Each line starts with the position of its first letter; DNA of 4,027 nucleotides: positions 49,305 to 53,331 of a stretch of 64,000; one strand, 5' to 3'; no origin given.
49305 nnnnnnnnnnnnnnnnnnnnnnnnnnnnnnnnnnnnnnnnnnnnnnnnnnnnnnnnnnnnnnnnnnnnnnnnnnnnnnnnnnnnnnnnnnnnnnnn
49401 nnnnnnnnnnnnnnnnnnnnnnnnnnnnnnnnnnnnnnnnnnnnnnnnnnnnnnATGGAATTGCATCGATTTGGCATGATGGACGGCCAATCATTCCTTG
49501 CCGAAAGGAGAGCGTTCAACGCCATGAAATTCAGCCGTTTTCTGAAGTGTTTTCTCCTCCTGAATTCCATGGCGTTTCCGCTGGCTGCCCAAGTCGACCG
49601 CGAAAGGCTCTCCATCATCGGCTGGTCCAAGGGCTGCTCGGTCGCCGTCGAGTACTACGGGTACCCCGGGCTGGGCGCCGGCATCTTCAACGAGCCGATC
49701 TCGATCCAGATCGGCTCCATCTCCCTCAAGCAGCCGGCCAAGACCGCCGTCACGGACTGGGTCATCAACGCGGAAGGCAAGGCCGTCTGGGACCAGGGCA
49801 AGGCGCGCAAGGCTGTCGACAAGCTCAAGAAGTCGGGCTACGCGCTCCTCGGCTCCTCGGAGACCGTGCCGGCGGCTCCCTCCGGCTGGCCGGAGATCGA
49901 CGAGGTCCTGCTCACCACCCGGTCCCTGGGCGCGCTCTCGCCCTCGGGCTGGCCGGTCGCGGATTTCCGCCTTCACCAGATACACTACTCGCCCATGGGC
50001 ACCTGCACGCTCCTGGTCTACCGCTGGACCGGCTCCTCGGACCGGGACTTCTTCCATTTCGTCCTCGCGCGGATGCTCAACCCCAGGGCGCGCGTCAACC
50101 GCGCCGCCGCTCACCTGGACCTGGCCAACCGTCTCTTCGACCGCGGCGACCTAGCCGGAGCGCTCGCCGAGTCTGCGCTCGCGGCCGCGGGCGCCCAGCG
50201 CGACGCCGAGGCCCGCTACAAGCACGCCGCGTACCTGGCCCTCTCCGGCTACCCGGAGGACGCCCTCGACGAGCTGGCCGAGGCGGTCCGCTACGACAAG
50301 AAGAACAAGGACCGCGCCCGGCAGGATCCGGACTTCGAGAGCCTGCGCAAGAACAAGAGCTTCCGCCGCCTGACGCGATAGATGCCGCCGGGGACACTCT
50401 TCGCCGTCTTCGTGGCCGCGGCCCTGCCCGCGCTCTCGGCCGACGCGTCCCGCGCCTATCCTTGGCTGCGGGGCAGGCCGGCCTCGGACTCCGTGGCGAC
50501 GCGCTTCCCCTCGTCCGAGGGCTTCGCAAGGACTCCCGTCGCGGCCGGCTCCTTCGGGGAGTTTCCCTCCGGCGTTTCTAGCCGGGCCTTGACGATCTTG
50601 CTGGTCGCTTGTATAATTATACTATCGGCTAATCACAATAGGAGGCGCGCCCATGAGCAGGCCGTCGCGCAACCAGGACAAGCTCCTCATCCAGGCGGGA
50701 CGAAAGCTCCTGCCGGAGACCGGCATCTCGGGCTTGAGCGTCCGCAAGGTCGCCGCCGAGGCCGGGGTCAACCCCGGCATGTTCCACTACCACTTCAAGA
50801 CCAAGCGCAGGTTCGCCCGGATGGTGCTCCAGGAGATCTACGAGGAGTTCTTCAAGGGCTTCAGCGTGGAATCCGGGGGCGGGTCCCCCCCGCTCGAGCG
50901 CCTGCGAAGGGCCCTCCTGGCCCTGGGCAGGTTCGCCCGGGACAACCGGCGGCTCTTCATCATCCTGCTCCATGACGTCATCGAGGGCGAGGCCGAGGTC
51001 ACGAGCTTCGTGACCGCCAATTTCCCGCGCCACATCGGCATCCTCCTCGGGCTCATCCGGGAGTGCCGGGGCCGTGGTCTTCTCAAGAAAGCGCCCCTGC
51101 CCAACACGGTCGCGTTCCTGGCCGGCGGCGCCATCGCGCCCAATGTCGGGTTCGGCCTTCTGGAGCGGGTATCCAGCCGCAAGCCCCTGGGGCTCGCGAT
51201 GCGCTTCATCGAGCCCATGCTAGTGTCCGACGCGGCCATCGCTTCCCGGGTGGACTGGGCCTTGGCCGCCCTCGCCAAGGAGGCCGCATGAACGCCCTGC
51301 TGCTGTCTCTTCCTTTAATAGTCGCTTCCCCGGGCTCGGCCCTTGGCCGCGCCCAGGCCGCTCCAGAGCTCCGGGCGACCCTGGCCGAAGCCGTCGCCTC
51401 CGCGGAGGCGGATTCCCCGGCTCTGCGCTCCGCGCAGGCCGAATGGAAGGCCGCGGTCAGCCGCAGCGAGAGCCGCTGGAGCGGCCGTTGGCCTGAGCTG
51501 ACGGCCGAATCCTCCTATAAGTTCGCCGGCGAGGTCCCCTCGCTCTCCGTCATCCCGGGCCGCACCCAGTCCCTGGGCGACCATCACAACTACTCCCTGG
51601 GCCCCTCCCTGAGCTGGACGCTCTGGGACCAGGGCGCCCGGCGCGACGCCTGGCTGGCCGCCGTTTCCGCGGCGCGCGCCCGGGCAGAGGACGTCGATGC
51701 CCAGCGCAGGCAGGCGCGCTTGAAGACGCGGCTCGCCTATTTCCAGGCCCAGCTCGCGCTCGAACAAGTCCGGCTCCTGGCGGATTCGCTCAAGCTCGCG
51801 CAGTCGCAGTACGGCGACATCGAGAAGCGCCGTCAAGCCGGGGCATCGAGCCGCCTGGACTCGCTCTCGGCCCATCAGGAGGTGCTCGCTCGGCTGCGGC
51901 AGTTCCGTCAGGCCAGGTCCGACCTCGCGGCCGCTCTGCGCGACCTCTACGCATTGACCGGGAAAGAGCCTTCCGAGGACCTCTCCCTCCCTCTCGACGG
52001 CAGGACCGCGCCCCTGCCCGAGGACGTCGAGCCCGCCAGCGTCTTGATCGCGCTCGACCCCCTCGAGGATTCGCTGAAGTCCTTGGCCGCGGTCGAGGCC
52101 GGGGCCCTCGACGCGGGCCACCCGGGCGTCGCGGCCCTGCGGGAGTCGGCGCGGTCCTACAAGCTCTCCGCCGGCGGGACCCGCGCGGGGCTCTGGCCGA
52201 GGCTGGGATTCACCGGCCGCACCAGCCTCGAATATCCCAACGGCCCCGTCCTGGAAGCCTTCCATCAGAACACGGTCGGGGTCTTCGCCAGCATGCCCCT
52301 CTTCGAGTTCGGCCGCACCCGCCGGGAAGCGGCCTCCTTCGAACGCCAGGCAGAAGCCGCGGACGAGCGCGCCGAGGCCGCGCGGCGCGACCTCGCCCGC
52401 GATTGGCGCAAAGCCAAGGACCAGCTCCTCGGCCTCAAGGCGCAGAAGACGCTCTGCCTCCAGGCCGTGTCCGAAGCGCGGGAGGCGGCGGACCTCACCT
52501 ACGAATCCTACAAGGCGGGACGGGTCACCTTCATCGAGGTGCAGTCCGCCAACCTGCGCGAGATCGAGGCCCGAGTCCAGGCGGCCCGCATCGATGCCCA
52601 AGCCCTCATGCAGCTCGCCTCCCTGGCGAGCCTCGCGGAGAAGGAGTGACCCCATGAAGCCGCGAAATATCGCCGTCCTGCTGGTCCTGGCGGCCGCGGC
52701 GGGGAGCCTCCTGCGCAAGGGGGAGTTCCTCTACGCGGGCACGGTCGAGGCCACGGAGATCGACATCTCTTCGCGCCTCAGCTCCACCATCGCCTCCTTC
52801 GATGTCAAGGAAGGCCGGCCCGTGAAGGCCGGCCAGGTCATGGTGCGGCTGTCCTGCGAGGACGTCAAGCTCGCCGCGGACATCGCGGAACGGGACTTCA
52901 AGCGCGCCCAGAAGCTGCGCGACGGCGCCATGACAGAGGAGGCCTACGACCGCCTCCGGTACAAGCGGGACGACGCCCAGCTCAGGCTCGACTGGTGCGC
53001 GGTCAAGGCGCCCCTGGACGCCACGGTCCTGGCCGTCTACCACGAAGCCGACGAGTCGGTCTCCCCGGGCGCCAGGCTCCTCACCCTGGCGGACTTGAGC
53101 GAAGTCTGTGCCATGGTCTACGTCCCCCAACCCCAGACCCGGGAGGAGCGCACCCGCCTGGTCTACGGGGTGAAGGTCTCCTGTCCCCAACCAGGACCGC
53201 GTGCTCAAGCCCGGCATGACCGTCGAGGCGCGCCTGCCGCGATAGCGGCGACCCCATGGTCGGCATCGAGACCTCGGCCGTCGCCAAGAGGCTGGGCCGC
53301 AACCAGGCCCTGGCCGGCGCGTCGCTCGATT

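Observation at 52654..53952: Efflux operon (tetR-tolC-hlyD-ABC ATPase-ABC2 permease) caught in decay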

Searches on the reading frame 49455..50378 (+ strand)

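Call 8: search_protein_families(library=pfam, proteins=[window:49455-50378:+], max_evalue=0.01)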
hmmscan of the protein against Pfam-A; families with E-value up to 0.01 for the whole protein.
window:49455-50378:+ (308 aa): 1 family
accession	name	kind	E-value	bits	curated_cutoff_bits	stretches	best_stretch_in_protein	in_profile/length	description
PF14561.12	TPR_20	-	0.0036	18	25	1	241-290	12-62/90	Tetratricopeptide repeat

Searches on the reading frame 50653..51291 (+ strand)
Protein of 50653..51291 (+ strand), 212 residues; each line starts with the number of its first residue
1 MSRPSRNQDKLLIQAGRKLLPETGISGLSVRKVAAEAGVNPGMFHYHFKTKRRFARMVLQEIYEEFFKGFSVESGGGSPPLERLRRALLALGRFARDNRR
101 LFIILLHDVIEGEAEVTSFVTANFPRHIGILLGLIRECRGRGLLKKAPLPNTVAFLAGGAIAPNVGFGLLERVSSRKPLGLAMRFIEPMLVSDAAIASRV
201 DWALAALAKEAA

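Call 8: search_protein_families(library=pfam, proteins=[window:50653-51288:+], max_evalue=0.01)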
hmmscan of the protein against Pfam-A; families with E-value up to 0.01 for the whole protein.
window:50653-51288:+ (212 aa): 2 families
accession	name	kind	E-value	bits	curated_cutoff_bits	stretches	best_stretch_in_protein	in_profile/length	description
PF00440.29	TetR_N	-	1.9e-10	40.8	24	1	12-52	1-41/47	Bacterial regulatory proteins, tetR family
PF17932.6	TetR_C_24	-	0.0014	19.3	26.4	1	78-160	2-83/114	Tetracyclin repressor-like, C-terminal domain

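Call 21: find_encoding_contigs(protein=window:50653-51291:+, flank=8000, max_places=10)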
Protein window:50653-51291:+ (212 aa): 1 contig read that carries it; 1 place shown.
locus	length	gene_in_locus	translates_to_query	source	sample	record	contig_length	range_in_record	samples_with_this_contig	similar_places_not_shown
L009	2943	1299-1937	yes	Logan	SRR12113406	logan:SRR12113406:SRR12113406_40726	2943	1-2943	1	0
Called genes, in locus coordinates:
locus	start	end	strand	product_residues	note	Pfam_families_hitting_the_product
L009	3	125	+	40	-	?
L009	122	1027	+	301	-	-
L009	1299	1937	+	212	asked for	PF00440:TetR_N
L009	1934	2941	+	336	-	?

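Call 41: search_protein_families(library=ncbifam, proteins=[window:50653-51288:+], max_evalue=0.00001)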
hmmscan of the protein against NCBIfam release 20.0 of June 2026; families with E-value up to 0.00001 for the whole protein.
window:50653-51288:+ (212 aa): 5 families
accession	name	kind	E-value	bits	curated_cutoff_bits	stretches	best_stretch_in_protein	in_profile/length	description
NF041196.1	ScbR_bind_reg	equivalog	8.1e-09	35.9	150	1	10-99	9-98/191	ScbR family autoregulator-binding transcription factor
NF037937.1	septum_RefZ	equivalog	2.2e-08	34.2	180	1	12-100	4-94/195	forespore capture DNA-binding protein RefZ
NF053516.1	TranRepPrsAVib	equivalog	5.5e-07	29.6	300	1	5-69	5-68/208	TetR family transcriptional repressor PsrA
NF051457.1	acryl_TF_AcuR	equivalog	3.3e-06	26.5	247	1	5-68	15-77/204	acrylate utilization transcriptional regulator AcuR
NF051852.1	efflux_TF_MtrR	exception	6.6e-06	26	280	1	12-93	15-97/205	multidrug efflux system transcriptional repressor MtrR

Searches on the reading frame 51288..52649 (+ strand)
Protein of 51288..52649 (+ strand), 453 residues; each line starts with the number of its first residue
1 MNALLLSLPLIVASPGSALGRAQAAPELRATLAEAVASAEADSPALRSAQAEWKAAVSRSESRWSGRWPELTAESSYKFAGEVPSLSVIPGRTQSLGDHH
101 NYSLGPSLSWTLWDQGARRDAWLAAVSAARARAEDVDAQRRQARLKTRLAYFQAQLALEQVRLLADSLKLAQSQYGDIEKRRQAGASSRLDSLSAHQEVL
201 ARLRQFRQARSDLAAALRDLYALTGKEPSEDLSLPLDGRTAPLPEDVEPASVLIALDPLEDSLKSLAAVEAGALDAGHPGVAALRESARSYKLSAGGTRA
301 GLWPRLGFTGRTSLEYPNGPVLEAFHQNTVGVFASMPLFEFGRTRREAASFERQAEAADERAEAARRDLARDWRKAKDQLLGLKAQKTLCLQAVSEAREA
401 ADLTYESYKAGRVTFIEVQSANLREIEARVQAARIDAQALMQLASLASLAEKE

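Call 8: search_protein_families(library=pfam, proteins=[window:51288-52646:+], max_evalue=0.01)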
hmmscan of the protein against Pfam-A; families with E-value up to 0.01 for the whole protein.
window:51288-52646:+ (453 aa): 1 family
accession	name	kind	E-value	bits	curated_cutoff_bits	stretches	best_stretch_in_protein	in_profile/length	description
PF02321.23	OEP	-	9.4e-51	172.7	22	2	32-225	1-187/187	Outer membrane efflux protein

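Call 9: find_related_loci(query=window:51288-52646:+, collection=genome_contigs, flank=7000)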
Query window:51288-52646:+ (453 aa) in genome_contigs; peptide patterns used: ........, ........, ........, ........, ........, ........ (x = any residue, [..] = any of these).
344 stretches matched a pattern; 8 encode a relative of the query (tblastn E <= 1e-3); 8 distinct loci.
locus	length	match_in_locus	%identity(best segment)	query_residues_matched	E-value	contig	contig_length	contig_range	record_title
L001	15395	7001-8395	73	1-453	0e+0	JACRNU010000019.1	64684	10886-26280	MAG: Elusimicrobia bacterium isolate NC_groundwater_1943_Pr3_S-0.2um_66_9 scaffold_4442, whole genome shotgun sequence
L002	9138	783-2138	70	20-453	0e+0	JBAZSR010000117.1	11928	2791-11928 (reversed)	MAG: Elusimicrobiota bacterium isolate SO_2017_GW1_178 NODE_19989_length_11928_cov_1.146005_OW334_2017, whole genome sho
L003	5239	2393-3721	60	10-453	7e-163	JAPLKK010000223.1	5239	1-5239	MAG: Elusimicrobia bacterium isolate LacPavin_0818_WC55_MAG_67_8 LacPavin_0818_WC55_scaffold_464055, whole genome shotgu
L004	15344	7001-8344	59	9-453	6e-156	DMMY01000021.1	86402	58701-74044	MAG TPA_asm: Elusimicrobia bacterium isolate UBA9628 contig_248, whole genome shotgun sequence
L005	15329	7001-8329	56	1-453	5e-138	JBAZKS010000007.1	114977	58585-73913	MAG: Elusimicrobiota bacterium isolate SO_2017_LW4_15 scaffold_523_c1_LW137-91_2017, whole genome shotgun sequence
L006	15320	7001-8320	37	5-450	5e-70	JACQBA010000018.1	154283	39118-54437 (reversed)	MAG: Elusimicrobia bacterium isolate NC_groundwater_930_Pr1_S-0.2um_66_35 Montesol18-Sp2_coassembly_scaffold_798800, who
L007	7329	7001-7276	49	69-159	2e-17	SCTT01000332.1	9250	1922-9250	MAG: bacterium isolate FW305_bin.15 FW305_bin.15-24552-1, whole genome shotgun sequence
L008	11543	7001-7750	26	147-429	2e-5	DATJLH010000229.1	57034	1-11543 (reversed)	MAG TPA_asm: Cellvibrio sp. isolate SMAG_U15614 k141_178280, whole genome shotgun sequence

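Call 20: find_encoding_contigs(protein=window:51288-52649:+, flank=8000, max_places=10)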
Protein window:51288-52649:+ (453 aa): no gene with exactly this product is on record in the collection.

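Call 28: find_related_loci(query=window:51288-52646:+, collection=metagenome_contigs, flank=7000)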
Query window:51288-52646:+ (453 aa) in metagenome_contigs; peptide patterns used: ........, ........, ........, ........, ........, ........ (x = any residue, [..] = any of these).
509 stretches matched a pattern; 4 encode a relative of the query (tblastn E <= 1e-3); 4 distinct loci.
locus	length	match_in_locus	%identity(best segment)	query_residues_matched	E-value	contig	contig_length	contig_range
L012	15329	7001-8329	56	1-453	1e-138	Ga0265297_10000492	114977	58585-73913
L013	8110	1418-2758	56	1-452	2e-135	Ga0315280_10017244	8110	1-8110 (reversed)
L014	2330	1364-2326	45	26-348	5e-74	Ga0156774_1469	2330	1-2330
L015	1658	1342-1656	52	26-130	2e-30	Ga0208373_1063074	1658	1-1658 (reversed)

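Call 41: search_protein_families(library=ncbifam, proteins=[window:51288-52646:+, L001:8403-9122:+, L001:9133-9864:+, L001:9864-10775:+, L001:10775-11953:+, L001:11953-13050:+], max_evalue=0.00001)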
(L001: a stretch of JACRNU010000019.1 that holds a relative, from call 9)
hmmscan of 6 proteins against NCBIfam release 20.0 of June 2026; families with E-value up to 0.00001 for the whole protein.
window:51288-52646:+ (453 aa): 3 families
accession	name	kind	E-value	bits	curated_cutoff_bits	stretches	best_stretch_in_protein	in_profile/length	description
TIGR01844.1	type_I_sec_TolC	subfamily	2e-31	109.4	225.15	2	99-442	68-389/414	TolC family outer membrane protein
TIGR01845.1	outer_NodT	subfamily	6e-19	68.2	210.05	2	31-247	58-271/460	efflux transporter outer membrane subunit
NF007002.0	PRK09465.1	equivalog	5.7e-09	35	495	0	32-234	26-219/460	outer membrane channel protein TolC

L001:8403-9122:+ (240 aa): 5 families
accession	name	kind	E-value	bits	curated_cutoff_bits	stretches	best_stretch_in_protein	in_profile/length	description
NF002939.0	PRK03598.1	equivalog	3.3e-26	92.2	393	1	107-239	194-326/332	secretion protein HlyD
TIGR01730.1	RND_mfp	subfamily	1.3e-22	80.1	94.9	1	31-238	18-244/322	efflux RND transporter periplasmic adaptor subunit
TIGR00999.1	8a0102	subfamily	8.2e-12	44.8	319.3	1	99-239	79-202/271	CzcB/NccB family metal efflux transporter periplasmic adaptor subunit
TIGR00998.1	8a0101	subfamily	9.1e-10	38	390.8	1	78-194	169-282/334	EmrA/EmrK family multidrug efflux transporter periplasmic adaptor subunit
NF007785.0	PRK10476.1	equivalog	4.5e-07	29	376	0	109-192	200-283/347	multidrug transporter subunit MdtN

L001:9133-9864:+ (244 aa): 176 families (the best 25 are shown)
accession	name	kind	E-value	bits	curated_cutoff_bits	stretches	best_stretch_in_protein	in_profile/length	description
NF033858.1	ABC2_perm_RbbA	equivalog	3.1e-68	230.5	1050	1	8-238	4-240/909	ribosome-associated ATPase/putative transporter RbbA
TIGR01188.1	drrA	subfamily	1.4e-55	188.7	312.45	1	13-223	1-212/302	daunorubicin resistance ABC transporter, ATP-binding protein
NF010060.0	PRK13537.1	equivalog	1.5e-45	155.4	521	1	5-230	15-241/314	nodulation factor ABC transporter ATP-binding protein NodI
TIGR03864.1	PQQ_ABC_ATP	hypoth_equivalog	2.1e-43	148.4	302.25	1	6-237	2-234/236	ABC transporter, ATP-binding subunit, PQQ-dependent alcohol dehydrogenase system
TIGR03522.1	GldA_ABC_ATP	equivalog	4.8e-43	147.7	402.6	1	6-226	3-223/301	gliding motility-associated ABC transporter ATP-binding subunit GldA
NF010059.0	PRK13536.1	equivalog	2.4e-39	135.1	549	1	3-224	41-263/342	nodulation factor ABC transporter ATP-binding protein NodI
TIGR01288.1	nodI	equivalog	3.4e-37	128.1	424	1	4-224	3-224/303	nodulation factor ABC transporter ATP-binding protein NodI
TIGR04406.1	LPS_export_lptB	equivalog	6.1e-37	127.2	240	1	7-226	3-226/239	LPS export ABC transporter ATP-binding protein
TIGR03873.1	F420-0_ABC_ATP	hypoth_equivalog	6e-35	120.7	372.4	1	7-226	3-228/256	putative F420-0 ABC transporter ATP-binding protein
TIGR01257.1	rim_protein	equivalog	4.4e-34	116.7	4012.85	1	16-239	942-1163/2272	rim ABC transporter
TIGR00968.1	3a0106s01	subfamily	8.1e-34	117.2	342.75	1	7-226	2-222/237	sulfate ABC transporter ATP-binding protein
TIGR03740.1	galliderm_ABC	subfamily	3.2e-32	112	309.75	1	9-202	4-190/223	lantibiotic protection ABC transporter ATP-binding subunit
TIGR03410.1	urea_trans_UrtE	equivalog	3.4e-31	108.5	285.8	1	10-221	5-218/230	urea ABC transporter ATP-binding subunit UrtE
TIGR01186.1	proV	subfamily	3.5e-31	108.6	326.6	1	15-238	3-232/363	betaine/proline/choline family ABC transporter ATP-binding protein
NF010068.0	PRK13548.1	equivalog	1.3e-30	106.4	261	1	5-226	5-234/261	heme ABC transporter ATP-binding protein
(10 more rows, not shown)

L001:9864-10775:+ (304 aa): 179 families (the best 25 are shown)
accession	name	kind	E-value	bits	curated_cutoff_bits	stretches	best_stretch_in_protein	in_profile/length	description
NF033858.1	ABC2_perm_RbbA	equivalog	1.1e-77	261.8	1050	1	2-222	265-486/909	ribosome-associated ATPase/putative transporter RbbA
TIGR01188.1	drrA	subfamily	7.4e-68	229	312.45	1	12-225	2-216/302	daunorubicin resistance ABC transporter, ATP-binding protein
NF010060.0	PRK13537.1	equivalog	3.5e-52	177.2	521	1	2-298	14-307/314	nodulation factor ABC transporter ATP-binding protein NodI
NF010059.0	PRK13536.1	equivalog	6.2e-50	169.9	549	1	2-299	42-336/342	nodulation factor ABC transporter ATP-binding protein NodI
TIGR01288.1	nodI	equivalog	1e-46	159.3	424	1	3-299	4-297/303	nodulation factor ABC transporter ATP-binding protein NodI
TIGR03864.1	PQQ_ABC_ATP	hypoth_equivalog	2.8e-46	157.9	302.25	1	3-221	1-220/236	ABC transporter, ATP-binding subunit, PQQ-dependent alcohol dehydrogenase system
TIGR03522.1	GldA_ABC_ATP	equivalog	7.8e-46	156.9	402.6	1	3-221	2-220/301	gliding motility-associated ABC transporter ATP-binding subunit GldA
NF047930.1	ABC_ATP_B6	equivalog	3.3e-37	128.2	670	1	3-222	2-225/510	putative B6 ABC transporter ATP-binding protein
TIGR01257.1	rim_protein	equivalog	7.7e-37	125.8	4012.85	1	17-223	944-1150/2272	rim ABC transporter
TIGR00968.1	3a0106s01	subfamily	2.5e-36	125.4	342.75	1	4-220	1-218/237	sulfate ABC transporter ATP-binding protein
TIGR04520.1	ECF_ATPase_1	equivalog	5.1e-35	121.2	315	1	4-220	1-223/269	energy-coupling factor transporter ATPase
TIGR03740.1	galliderm_ABC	subfamily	2.1e-33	115.9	309.75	1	5-212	2-203/223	lantibiotic protection ABC transporter ATP-binding subunit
TIGR04406.1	LPS_export_lptB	equivalog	2.9e-33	115.1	240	1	4-220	2-222/239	LPS export ABC transporter ATP-binding protein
TIGR04521.1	ECF_ATPase_2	equivalog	4.8e-33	114.4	330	1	16-220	18-232/279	energy-coupling factor transporter ATPase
TIGR02673.1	FtsE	equivalog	7.4e-33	114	264.85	1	4-195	2-198/214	cell division ATP-binding protein FtsE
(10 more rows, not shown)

L001:10775-11953:+ (393 aa): 5 families
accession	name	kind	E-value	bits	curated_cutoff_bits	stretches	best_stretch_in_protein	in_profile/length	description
NF033858.1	ABC2_perm_RbbA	equivalog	4.2e-69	233.4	1050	1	8-388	527-905/909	ribosome-associated ATPase/putative transporter RbbA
TIGR00025.1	Mtu_efflux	paralog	2.3e-10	40.4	146.9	1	210-359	53-203/238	ABC transporter efflux protein, DrrB family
TIGR01247.1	drrB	subfamily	1.6e-09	37.8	223.05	1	197-387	49-236/236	daunorubicin resistance ABC transporter membrane protein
NF038293.1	permease_SagH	equivalog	6.4e-08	31.8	450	1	198-331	181-311/370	SagH family ABC transporter permease subunit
NF041647.1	ABC_perm_CPBP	equivalog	1e-07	31.1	435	1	23-258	5-249/636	ABC transporter permease subunit/CPBP intramembrane protease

L001:11953-13050:+ (366 aa): 7 families
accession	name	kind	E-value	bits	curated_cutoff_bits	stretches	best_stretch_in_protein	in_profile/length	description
NF033858.1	ABC2_perm_RbbA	equivalog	1.6e-50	172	1050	1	4-359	541-902/909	ribosome-associated ATPase/putative transporter RbbA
TIGR00025.1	Mtu_efflux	paralog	2.7e-14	53.3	146.9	1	168-361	36-237/238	ABC transporter efflux protein, DrrB family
TIGR01247.1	drrB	subfamily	2.1e-13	50.5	223.05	1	168-357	45-232/236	daunorubicin resistance ABC transporter membrane protein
NF038293.1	permease_SagH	equivalog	3.6e-09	35.9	450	1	178-321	185-328/370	SagH family ABC transporter permease subunit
NF011648.0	PRK15066.1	subfamily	1.9e-08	34.2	225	1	171-355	61-244/257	ABC transporter permease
TIGR03861.1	phenyl_ABC_PedC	subfamily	3.3e-08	33.5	241.35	1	161-355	50-245/253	alcohol ABC transporter, permease protein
TIGR01291.1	nodJ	subfamily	3.8e-08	33.2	206.65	1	193-365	81-251/253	ABC-2 type transporter, NodJ family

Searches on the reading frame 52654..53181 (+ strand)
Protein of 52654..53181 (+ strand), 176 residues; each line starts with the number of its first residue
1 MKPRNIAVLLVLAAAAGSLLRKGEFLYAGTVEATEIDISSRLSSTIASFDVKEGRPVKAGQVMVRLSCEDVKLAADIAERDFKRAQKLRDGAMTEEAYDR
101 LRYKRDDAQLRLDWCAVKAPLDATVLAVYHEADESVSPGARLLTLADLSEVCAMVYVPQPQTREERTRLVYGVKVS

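Call 8: search_protein_families(library=pfam, proteins=[window:52654-53181:+], max_evalue=0.01)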
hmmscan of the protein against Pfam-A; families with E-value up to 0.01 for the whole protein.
window:52654-53181:+ (176 aa): 3 families
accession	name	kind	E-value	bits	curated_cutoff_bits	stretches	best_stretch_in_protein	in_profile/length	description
PF13437.12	HlyD_3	-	2e-08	35.4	22.2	1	117-161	2-46/106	HlyD family secretion protein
PF16576.10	HlyD_D23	-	1.1e-07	31.8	30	1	33-162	17-156/214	Barrel-sandwich domain of CusB or HlyD membrane-fusion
PF13533.13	Biotin_lipoyl_2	-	0.0033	17.7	29.8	0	38-65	3-30/32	Biotin-lipoyl like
